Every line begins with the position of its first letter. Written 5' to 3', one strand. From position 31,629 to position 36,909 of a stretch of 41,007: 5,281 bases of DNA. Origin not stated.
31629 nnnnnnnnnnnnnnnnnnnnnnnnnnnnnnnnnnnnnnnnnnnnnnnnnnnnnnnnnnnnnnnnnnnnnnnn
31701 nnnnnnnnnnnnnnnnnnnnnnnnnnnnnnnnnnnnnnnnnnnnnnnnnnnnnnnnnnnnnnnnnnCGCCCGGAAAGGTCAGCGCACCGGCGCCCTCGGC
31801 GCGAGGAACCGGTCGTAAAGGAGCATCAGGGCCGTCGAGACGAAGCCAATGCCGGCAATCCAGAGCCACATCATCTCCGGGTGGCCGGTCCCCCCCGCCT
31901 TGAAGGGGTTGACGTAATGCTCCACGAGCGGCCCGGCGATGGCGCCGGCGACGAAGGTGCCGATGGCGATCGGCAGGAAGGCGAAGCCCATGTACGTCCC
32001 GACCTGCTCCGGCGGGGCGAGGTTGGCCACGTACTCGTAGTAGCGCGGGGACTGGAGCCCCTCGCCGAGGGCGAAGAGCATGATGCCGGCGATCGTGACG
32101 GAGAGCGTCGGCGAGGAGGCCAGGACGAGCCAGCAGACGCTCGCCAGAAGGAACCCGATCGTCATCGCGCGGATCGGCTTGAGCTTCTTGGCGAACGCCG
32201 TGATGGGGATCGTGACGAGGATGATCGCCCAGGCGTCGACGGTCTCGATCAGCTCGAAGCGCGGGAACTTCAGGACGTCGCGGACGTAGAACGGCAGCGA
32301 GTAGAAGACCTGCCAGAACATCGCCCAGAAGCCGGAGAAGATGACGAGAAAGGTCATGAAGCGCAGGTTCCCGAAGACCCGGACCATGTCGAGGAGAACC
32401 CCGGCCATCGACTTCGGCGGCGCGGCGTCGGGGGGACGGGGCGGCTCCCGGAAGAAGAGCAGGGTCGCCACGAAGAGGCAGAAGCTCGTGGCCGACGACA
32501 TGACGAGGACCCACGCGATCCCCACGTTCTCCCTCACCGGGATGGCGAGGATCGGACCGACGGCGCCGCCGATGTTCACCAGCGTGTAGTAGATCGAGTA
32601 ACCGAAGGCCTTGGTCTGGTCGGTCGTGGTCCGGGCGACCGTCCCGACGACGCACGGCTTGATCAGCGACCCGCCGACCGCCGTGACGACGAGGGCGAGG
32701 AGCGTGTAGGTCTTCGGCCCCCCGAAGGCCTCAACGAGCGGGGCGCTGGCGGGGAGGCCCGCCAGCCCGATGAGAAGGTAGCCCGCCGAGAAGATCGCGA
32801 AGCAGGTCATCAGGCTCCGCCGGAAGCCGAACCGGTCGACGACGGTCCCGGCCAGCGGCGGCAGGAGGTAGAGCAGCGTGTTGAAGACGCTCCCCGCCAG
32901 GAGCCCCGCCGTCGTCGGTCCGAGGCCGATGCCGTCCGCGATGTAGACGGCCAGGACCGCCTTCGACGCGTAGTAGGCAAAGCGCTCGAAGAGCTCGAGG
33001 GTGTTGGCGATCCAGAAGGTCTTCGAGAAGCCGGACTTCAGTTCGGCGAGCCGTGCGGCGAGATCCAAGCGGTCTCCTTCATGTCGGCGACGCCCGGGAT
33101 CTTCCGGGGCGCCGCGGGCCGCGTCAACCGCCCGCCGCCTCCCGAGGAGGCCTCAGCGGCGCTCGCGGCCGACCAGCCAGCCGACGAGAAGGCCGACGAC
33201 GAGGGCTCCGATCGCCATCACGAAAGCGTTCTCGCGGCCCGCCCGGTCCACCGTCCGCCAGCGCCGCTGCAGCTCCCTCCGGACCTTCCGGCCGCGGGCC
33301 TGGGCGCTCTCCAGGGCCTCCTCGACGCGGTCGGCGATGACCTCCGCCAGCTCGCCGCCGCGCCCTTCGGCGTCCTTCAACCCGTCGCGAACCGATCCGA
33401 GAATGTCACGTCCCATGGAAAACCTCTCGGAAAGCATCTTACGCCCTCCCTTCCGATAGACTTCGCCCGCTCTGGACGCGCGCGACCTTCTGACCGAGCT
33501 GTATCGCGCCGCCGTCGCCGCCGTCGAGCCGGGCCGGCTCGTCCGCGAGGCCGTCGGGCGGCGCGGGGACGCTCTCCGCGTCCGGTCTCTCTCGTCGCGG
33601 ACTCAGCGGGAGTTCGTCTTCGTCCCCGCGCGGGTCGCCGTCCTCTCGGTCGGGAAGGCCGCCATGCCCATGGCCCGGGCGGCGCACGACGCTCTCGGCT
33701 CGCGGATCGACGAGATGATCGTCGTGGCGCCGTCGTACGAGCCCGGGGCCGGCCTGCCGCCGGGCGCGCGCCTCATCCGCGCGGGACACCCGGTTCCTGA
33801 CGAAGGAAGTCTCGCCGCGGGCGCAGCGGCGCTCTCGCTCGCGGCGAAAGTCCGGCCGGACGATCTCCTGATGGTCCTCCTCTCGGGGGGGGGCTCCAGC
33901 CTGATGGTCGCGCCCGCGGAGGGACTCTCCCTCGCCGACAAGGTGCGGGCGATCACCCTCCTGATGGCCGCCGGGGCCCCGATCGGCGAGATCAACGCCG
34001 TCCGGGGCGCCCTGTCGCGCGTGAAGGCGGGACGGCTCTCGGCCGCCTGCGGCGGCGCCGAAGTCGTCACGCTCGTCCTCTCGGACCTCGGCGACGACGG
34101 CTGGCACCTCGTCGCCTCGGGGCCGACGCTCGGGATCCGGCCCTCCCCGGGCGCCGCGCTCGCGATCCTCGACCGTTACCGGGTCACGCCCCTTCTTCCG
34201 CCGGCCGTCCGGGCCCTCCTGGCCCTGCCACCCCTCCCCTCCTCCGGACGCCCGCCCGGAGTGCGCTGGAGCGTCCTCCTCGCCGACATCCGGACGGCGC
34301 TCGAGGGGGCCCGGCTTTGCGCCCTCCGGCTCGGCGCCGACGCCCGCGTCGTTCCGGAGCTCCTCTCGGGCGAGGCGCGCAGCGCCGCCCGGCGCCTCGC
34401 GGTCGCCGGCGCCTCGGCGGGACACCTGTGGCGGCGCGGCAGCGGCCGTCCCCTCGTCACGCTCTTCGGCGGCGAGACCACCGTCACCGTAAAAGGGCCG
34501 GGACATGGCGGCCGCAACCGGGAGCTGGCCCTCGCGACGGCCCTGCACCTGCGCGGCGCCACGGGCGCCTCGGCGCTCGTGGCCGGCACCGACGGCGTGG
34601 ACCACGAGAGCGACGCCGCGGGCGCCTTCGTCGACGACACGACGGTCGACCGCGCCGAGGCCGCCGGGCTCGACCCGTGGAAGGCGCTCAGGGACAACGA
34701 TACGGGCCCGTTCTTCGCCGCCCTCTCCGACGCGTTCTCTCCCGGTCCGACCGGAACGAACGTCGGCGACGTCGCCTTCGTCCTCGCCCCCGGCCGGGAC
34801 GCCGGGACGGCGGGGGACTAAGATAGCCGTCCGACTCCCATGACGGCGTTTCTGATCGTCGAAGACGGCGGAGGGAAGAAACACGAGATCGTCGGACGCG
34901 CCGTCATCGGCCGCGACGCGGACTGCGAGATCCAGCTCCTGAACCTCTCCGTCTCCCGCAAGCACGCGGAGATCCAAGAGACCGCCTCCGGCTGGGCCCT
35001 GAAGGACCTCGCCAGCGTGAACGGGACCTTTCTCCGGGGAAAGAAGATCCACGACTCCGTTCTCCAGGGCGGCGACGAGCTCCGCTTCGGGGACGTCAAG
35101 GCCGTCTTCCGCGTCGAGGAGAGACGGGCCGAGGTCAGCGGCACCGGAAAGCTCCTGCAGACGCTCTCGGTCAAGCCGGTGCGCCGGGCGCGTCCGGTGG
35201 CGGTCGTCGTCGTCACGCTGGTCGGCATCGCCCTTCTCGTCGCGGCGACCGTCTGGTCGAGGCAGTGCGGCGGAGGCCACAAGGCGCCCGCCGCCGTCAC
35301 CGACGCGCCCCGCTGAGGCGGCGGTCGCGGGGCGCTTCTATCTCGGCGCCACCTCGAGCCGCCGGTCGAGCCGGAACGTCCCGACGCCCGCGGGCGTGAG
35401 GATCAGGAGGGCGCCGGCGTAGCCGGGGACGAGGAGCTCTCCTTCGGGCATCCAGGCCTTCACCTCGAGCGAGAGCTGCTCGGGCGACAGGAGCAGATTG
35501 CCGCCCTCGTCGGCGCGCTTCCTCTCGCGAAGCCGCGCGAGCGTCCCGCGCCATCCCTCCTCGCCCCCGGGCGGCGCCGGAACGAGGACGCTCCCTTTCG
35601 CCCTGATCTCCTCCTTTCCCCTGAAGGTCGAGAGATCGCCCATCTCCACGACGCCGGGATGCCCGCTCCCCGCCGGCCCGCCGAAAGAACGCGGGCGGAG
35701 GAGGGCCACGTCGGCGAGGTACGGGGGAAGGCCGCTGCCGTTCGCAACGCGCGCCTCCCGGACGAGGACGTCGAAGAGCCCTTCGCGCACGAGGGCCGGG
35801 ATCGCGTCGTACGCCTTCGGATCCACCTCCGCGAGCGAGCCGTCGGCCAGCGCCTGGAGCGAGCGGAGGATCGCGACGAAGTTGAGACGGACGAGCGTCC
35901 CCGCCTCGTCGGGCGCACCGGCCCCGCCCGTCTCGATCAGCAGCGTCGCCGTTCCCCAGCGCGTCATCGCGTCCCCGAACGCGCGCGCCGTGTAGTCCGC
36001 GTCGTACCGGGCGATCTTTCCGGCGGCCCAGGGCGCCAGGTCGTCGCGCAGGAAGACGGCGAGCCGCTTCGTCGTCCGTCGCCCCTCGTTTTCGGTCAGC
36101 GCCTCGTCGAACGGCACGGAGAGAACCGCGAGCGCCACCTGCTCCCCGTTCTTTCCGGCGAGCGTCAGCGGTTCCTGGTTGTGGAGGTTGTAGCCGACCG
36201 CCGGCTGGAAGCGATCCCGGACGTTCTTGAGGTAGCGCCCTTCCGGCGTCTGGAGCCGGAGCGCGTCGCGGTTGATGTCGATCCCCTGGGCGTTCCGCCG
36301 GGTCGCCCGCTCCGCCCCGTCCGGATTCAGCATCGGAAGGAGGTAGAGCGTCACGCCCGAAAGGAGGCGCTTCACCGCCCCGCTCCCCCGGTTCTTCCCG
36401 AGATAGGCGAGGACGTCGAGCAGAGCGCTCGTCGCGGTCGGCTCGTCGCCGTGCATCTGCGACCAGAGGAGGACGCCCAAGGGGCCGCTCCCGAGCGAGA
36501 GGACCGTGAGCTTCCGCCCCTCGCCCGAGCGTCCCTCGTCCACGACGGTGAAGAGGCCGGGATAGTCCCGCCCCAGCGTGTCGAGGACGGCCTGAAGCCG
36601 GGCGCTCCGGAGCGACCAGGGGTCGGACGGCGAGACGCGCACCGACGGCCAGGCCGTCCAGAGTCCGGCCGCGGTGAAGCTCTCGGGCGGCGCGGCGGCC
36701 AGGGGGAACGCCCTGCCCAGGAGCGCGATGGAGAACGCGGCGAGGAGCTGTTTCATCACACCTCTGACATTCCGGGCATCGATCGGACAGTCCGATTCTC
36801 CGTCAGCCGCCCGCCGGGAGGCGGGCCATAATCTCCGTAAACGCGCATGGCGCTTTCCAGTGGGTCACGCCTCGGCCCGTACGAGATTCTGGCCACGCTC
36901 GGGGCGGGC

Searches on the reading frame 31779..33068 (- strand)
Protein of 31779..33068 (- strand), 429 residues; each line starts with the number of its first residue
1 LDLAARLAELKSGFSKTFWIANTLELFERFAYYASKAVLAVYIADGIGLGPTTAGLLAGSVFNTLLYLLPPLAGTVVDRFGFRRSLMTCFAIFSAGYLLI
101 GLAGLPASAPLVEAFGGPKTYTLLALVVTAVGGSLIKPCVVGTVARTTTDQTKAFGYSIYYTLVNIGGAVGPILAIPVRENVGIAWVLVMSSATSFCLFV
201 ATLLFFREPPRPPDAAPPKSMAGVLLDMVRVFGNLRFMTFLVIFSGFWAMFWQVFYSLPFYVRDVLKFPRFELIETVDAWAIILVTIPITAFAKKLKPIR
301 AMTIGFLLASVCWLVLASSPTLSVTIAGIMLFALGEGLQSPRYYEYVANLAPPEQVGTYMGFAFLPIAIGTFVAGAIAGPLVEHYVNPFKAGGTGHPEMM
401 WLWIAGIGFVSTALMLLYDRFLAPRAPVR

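Call 10: search_protein_families(library=pfam, proteins=[window:31779-33068:-], max_evalue=0.001)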
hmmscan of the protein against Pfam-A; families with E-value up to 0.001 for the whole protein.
window:31779-33068:- (429 aa): 3 families
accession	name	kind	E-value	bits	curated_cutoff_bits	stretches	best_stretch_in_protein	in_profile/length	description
PF07690.21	MFS_1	-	2.2e-32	112.8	33.4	2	29-269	9-235/347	Major Facilitator Superfamily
PF00083.30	Sugar_tr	-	2e-08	34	22.3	2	301-418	78-187/452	Sugar (and other) transporter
PF00854.27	PTR2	-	2.3e-08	33.8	27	1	91-205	9-118/392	POT family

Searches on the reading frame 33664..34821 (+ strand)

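Call 10: search_protein_families(library=pfam, proteins=[window:33664-34821:+], max_evalue=0.001)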
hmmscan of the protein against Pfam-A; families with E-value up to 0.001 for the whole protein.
window:33664-34821:+ (385 aa): 2 families
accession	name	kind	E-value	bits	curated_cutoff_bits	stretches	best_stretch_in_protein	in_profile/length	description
PF13660.11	DUF4147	-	9.7e-52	176.2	23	1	2-186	53-233/234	Domain of unknown function (DUF4147)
PF05161.18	MOFRL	-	1.3e-33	115.8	28.3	1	265-369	2-106/106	MOFRL family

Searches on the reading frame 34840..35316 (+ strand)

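Call 10: search_protein_families(library=pfam, proteins=[window:34840-35316:+], max_evalue=0.001)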
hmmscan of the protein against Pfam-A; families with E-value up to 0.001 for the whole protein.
window:34840-35316:+ (158 aa): 2 families
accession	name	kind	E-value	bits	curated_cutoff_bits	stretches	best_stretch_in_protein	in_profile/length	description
PF00498.31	FHA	-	2.2e-17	63.7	20.7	1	22-84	2-67/67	FHA domain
PF16697.10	Yop-YscD_cpl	-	4.9e-12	46.4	33.2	1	19-92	17-92/94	Inner membrane component of T3SS, cytoplasmic domain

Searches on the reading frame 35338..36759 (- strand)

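Call 10: search_protein_families(library=pfam, proteins=[window:35338-36759:-], max_evalue=0.001)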
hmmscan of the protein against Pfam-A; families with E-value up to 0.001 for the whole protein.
window:35338-36759:- (473 aa): 1 family
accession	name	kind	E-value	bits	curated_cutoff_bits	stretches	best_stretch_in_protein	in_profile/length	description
PF00246.29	Peptidase_M14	-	9.9e-18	65.2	21.6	1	56-165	2-132/286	Zinc carboxypeptidase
